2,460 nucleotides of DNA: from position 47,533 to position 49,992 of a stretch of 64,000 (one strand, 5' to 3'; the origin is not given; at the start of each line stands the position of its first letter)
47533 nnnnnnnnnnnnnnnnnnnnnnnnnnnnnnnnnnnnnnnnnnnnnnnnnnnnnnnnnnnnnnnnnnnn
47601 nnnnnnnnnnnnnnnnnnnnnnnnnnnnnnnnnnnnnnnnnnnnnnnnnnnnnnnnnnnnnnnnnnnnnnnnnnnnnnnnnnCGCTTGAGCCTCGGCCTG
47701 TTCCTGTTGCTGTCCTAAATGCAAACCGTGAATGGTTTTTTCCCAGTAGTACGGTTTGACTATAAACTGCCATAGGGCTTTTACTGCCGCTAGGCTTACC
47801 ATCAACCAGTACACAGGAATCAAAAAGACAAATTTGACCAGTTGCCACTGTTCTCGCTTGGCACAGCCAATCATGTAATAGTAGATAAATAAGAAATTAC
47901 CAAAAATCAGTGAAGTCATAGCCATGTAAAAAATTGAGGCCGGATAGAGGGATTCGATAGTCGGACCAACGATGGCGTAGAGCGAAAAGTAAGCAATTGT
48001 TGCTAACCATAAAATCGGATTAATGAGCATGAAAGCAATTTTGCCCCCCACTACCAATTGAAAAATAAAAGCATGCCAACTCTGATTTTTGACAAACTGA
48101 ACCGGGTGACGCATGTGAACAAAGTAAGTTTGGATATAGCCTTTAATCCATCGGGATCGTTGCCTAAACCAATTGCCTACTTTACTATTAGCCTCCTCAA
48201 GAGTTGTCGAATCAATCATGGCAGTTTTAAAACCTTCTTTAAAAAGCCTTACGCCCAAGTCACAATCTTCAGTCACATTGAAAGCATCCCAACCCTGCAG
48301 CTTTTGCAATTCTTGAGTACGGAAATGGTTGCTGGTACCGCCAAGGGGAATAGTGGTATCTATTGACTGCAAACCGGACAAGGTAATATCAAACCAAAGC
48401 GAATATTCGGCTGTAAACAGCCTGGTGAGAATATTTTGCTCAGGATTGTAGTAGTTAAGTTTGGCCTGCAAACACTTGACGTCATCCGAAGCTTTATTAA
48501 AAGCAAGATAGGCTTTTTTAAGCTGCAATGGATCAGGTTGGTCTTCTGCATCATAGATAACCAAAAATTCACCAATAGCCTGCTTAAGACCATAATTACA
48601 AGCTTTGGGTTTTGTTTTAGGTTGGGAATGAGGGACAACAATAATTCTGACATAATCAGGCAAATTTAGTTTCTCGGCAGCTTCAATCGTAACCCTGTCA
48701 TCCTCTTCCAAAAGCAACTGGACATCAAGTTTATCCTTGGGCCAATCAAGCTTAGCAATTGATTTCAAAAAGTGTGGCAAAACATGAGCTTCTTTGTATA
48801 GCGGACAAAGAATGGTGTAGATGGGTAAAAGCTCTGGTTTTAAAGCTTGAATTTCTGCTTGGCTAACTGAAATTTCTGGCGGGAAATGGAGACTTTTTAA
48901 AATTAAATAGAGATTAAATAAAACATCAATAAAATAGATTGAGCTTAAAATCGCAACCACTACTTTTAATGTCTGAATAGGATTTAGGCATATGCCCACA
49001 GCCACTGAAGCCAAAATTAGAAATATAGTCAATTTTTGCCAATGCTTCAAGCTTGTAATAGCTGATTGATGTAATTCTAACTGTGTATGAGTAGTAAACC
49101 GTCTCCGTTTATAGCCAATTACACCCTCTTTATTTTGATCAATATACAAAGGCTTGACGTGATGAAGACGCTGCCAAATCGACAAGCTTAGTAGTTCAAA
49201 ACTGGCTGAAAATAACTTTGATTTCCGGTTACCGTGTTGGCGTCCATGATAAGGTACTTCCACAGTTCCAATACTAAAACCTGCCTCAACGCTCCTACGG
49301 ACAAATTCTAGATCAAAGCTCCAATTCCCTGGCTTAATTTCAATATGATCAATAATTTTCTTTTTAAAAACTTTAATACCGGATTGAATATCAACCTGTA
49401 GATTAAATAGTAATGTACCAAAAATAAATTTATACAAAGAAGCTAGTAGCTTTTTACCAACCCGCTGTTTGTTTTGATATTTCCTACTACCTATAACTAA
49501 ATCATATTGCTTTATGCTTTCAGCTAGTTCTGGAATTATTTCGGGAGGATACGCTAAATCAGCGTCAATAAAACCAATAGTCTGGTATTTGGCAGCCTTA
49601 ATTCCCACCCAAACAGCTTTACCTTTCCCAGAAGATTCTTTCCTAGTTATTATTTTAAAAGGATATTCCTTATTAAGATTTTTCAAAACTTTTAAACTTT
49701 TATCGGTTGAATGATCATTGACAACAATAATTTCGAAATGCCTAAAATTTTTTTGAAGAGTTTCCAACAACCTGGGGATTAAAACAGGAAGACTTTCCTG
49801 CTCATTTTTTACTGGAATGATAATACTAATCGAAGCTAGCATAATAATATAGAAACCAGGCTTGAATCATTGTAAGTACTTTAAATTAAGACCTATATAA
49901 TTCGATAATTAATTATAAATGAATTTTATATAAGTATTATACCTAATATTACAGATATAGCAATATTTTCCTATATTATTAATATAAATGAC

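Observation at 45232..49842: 1536-aa single polypeptide fusing GT2 (DPM1-like), a processive GT2 synthase (QxxRW), a Wzx/MOP-like polytopic domain and GT4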

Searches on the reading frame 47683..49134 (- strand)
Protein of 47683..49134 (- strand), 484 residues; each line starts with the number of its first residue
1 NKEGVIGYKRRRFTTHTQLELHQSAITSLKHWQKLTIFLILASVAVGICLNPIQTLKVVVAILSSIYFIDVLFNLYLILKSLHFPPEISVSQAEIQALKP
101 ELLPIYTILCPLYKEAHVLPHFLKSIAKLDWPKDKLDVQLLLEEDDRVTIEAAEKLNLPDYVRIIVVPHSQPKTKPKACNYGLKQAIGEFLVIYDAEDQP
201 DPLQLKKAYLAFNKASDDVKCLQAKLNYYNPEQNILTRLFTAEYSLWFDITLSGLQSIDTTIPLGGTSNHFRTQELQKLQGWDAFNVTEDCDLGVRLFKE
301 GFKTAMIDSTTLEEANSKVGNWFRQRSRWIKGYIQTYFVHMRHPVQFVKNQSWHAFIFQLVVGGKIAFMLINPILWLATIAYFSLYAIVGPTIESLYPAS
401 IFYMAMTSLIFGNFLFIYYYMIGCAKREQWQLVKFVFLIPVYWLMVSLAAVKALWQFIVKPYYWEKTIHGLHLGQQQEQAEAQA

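Call 23: search_protein_families(library=ncbifam, proteins=[window:47683-49062:-], max_evalue=1)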
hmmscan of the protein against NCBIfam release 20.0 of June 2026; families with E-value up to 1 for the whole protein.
window:47683-49062:- (460 aa): 11 families
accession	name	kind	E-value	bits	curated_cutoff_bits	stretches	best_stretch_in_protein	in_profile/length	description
TIGR03030.1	CelA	equivalog_domain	7e-16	57.4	699.1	1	70-316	121-384/714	UDP-forming cellulose synthase catalytic subunit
TIGR03937.1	PgaC_IcaA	equivalog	2.9e-14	52.9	422.3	1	61-435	26-392/407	poly-beta-1,6-N-acetyl-D-glucosamine synthase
NF008558.0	PRK11498.1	equivalog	5.8e-13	47.7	992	1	79-316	272-508/872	UDP-forming cellulose synthase catalytic subunit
TIGR03111.1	glyc2_xrt_Gpos1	hypoth_equivalog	6.6e-13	48.2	363.95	1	70-440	38-414/439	TIGR03111 family XrtG-associated glycosyltransferase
NF053846.1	glyco_with_XrtP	equivalog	8.9e-09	34.5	520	1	226-443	207-435/440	XrtP-associated glycosyltransferase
NF041865.1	EpsU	equivalog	1.1e-08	34.6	700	1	82-313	41-269/394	exopolysaccharide biosynthesis GT2 family glycosyltransferase EpsU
TIGR03965.1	mycofact_glyco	equivalog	1.1e-06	27.8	280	1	75-322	70-310/467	mycofactocin biosynthesis glycosyltransferase MftF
NF041875.1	EPS_EpsD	equivalog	3.4e-05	23.4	370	1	85-303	4-221/325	exopolysaccharide biosynthesis glycosyltransferase EpsD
NF011304.0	PRK14716.1-2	equivalog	0.00014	20.8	604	1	44-273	28-264/502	glycosyl transferase family protein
TIGR04283.1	glyco_like_mftF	equivalog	0.00024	20.8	182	1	83-285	2-180/221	TIGR04283 family arsenosugar biosynthesis glycosyltransferase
NF007482.0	PRK10073.1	equivalog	0.07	12.1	423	1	83-188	9-109/334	glycosyltransferase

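Call 33: search_solved_structures(query=window:47683-49134:-, max_evalue=0.01)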
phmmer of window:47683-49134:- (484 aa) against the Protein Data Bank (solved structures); distinct sequences matched with E-value up to 0.01: 11.
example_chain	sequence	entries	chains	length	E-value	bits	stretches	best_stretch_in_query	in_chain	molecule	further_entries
7lby_A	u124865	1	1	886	5.7e-12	48.4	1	101-387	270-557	Cellulose synthase catalytic subunit [UDP-forming]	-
9b8v_E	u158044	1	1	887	5.7e-12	48.4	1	101-387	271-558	Cellulose synthase catalytic subunit [UDP-forming]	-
9fmv_A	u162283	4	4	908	6e-12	48.3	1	101-387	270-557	Cellulose synthase catalytic subunit [UDP-forming]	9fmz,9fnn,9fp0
6yv7_B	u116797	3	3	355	5e-06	28.8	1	99-197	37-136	Glycosyl transferase, family 2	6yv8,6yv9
6yv7_A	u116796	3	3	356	5e-06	28.8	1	99-197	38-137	Glycosyl transferase, family 2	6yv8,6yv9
5tze_C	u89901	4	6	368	2.2e-05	26.7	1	106-224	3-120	Glycosyl transferase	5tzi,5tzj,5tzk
5tz8_A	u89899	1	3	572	4.9e-05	25.5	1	106-224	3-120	Glycosyl transferase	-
5ej1_A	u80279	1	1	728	0.00045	22.3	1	97-344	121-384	Putative cellulose synthase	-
4hg6_A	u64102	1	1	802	0.00054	22.1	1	97-344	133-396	Cellulose Synthase Subunit A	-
4p00_A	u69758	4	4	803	0.00054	22.1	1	97-344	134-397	Cellulose Synthase A subunit | Cellulose Synthase subunit A | Putative cellulose synthase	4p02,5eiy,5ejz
6p61_A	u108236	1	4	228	0.007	18.4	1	104-221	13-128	Glycosyltransferase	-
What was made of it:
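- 47683..49137 (-): M2 (aa 236-720): membrane-embedded processive-type GT2 synthase. It has 2 N-terminal TM helices, a GT-A domain, an interface helix carrying QRSRW, and about 4 C-terminal TM helices. It is the best conserved module. PDB sequence hit to E. coli BcsA, E 6e-12 (call 33).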

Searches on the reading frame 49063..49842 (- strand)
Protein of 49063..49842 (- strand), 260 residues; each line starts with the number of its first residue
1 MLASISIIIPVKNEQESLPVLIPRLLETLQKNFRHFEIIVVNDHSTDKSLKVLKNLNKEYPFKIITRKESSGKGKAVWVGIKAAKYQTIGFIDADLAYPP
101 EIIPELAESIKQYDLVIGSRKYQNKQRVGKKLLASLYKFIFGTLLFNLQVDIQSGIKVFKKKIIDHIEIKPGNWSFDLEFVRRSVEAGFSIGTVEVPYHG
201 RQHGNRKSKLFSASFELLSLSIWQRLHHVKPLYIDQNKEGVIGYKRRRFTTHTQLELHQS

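Call 73: search_solved_structures(query=window:49063-49842:-, max_evalue=0.000001, show_alignments=4)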
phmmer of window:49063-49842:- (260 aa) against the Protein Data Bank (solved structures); distinct sequences matched with E-value up to 0.000001: 10.
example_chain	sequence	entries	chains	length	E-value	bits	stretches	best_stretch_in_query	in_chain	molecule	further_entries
5mlz_A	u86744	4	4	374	9.3e-22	81.2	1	4-211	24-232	Dolichol monophosphate mannose synthase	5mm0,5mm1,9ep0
5eke_A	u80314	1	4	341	7.7e-18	68.4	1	4-205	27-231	Uncharacterized glycosyltransferase sll0501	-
5ekp_C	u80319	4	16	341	1e-17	68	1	4-176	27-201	Uncharacterized glycosyltransferase sll0501 | Glycosyltransferase sll0501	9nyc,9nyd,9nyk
9nye_A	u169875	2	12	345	1e-17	68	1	4-176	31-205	Glycosyltransferase sll0501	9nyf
9bhc_C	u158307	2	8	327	2e-13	53.9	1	4-166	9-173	Undecaprenyl-phosphate 4-deoxy-4-formamido-L-arabinose transferase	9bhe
8vxh_A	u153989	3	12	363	2.6e-13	53.6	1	4-166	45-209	Undecaprenyl-phosphate 4-deoxy-4-formamido-L-arabinose transferase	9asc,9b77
9hwj_A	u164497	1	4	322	4.3e-13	52.8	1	4-137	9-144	Undecaprenyl-phosphate 4-deoxy-4-formamido-L-arabinose transferase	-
2z87_A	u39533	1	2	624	2.8e-10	43.6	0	4-124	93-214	Chondroitin synthase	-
2z86_A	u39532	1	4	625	2.9e-10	43.6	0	4-124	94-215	Chondroitin synthase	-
6h1j_A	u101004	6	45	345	4.5e-08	36.4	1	3-176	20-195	Probable ss-1,3-N-acetylglucosaminyltransferase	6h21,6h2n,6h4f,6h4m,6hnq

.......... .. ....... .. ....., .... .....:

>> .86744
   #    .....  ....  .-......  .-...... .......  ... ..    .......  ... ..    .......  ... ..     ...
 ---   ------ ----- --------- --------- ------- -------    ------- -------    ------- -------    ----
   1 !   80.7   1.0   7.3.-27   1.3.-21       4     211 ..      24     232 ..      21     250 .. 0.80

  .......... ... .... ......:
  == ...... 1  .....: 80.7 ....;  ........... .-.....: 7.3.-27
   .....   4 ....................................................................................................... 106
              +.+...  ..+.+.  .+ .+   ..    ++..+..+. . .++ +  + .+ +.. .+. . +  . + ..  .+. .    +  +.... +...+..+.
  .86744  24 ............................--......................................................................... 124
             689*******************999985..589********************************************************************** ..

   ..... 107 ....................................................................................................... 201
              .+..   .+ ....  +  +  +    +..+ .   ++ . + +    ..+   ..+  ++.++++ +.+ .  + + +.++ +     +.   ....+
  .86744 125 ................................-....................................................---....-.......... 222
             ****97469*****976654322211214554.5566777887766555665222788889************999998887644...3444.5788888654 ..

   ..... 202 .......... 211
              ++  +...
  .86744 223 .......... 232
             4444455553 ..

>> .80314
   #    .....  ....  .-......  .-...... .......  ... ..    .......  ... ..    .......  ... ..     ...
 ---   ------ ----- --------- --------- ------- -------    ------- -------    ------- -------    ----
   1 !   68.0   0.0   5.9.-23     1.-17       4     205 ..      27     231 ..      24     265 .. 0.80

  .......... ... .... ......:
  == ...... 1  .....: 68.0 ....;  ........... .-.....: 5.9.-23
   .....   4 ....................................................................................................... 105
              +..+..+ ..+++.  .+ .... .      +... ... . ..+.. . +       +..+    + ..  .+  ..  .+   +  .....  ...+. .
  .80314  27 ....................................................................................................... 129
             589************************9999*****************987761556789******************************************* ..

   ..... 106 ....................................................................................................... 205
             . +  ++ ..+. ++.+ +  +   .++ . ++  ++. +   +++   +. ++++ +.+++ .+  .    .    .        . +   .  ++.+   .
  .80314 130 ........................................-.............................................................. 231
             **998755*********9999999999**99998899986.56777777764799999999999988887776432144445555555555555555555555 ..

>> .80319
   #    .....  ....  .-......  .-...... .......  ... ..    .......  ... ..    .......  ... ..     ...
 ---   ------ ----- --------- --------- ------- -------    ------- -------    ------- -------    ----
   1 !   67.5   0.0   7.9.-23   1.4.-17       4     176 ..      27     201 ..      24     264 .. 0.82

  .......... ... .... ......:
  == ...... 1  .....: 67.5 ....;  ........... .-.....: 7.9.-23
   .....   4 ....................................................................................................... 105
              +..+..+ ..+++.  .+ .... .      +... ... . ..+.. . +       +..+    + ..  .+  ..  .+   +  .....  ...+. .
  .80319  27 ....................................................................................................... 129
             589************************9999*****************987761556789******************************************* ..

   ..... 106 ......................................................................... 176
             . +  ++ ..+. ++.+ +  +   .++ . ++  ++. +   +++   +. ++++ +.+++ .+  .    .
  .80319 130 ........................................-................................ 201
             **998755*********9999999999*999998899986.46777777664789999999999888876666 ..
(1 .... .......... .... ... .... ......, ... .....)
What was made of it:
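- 49138..49842 (-): M1 (aa 1-235): soluble GT-A domain of the polyprenyl-phosphate glycosyltransferase type (DPMS/GtrB/ArnC-like), with no TM helix of its own. PDB sequence hits: P. furiosus DPMS 5mlz E 9e-22, GtrB 5eke 8e-18, ArnC 2e-13, aligned through the shared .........(I/V/L)IP motif (call 73).
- On Polyprenyl-phosphate glycosyltransferases of GT2 (DPMS/GtrB/ArnC type) - M1: The top PDB hits are DPMS, GtrB and ArnC (E 9e-22 to 4e-13), with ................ aligned to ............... and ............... (call 73).
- M1 aligns with PfDPMS, GtrB and ArnC, including the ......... motif (call 73).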

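Call 78: search_protein_families(library=ncbifam, proteins=[window:49063-49842:-], max_evalue=1e-10)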
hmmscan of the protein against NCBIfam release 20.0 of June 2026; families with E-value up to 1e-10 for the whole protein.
window:49063-49842:- (260 aa): 9 families
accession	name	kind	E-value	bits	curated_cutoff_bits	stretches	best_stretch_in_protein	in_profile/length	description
NF007986.1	PRK10714.1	equivalog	6.8e-19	68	529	1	4-134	7-139/316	undecaprenyl-phosphate 4-deoxy-4-formamido-L-arabinose transferase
NF047588.1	GlcsyltransPgfSStrep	equivalog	6e-16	58.5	500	1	5-168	3-168/308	glycosyltransferase PgfS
TIGR04182.1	glyco_TIGR04182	equivalog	1.5e-15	57.4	325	1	5-209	2-202/293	S-layer glycoprotein N-glycosyltransferase AglJ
TIGR03937.1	PgaC_IcaA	equivalog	8.7e-15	54.6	422.3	1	4-127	46-170/407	poly-beta-1,6-N-acetyl-D-glucosamine synthase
NF007482.0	PRK10073.1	equivalog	6.4e-14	51.7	423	1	4-117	7-117/334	glycosyltransferase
TIGR04283.1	glyco_like_mftF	equivalog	9e-14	51.6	182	1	5-118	1-105/221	TIGR04283 family arsenosugar biosynthesis glycosyltransferase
NF041875.1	EPS_EpsD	equivalog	1.1e-11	44.8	370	1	5-108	1-102/325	exopolysaccharide biosynthesis glycosyltransferase EpsD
NF041391.1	DPhHxTase_Halo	equivalog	3.8e-11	42.4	375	1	38-206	26-190/213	dolichyl-phosphate hexose transferase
NF010496.0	PRK13915.1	equivalog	5.5e-11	42.1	262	0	4-109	32-141/307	glucosyl-3-phosphoglycerate synthase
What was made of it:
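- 49138..49842 (-): Best NCBIfam hits are ArnC, PgfS and AglJ, all below their cutoffs (call 78).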
